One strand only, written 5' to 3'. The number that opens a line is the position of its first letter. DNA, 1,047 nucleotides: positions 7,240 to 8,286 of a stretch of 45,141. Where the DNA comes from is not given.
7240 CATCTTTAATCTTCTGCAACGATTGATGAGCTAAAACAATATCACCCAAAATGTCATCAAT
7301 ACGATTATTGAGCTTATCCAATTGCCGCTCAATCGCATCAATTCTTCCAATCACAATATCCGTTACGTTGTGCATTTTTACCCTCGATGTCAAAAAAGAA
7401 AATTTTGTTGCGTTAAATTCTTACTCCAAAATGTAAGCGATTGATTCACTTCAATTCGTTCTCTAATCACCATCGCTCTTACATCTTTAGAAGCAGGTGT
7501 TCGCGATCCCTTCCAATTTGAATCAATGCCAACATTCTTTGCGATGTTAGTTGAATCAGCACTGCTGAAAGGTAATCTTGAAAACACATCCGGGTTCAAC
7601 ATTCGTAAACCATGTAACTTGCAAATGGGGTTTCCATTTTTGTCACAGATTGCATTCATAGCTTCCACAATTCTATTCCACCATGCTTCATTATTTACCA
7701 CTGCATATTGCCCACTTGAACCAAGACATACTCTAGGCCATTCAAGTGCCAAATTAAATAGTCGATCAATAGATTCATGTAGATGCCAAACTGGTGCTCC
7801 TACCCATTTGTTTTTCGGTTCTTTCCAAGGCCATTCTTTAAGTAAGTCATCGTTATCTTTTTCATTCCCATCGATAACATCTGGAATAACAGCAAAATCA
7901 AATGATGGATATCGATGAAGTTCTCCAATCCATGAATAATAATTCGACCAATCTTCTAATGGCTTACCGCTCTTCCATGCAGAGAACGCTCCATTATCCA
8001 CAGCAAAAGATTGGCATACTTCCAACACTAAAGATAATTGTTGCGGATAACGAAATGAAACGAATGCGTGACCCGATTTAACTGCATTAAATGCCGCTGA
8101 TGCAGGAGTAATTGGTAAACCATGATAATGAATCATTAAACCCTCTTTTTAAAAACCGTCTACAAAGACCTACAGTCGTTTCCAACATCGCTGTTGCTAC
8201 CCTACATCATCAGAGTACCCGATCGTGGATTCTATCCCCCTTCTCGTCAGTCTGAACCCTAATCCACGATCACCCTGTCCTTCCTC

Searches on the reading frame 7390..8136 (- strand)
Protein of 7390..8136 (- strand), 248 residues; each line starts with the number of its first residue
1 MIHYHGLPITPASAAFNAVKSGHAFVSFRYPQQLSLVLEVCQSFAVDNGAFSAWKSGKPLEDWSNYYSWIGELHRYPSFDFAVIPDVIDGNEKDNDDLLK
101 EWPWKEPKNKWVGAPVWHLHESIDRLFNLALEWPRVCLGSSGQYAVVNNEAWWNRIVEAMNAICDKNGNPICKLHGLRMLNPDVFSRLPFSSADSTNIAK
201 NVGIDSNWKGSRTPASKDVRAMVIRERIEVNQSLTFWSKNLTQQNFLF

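Call 68: search_protein_families(library=phrogs, proteins=[window:7390-8136:-], max_evalue=0.00001)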
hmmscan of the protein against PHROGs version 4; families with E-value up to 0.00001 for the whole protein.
window:7390-8136:- (248 aa): 1 family
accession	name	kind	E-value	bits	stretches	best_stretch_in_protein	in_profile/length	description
phrog_887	-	moron, auxiliary metabolic gene and host takeover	7.3e-71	240.6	1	1-240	11-252/509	queuine tRNA-ribosyltransferase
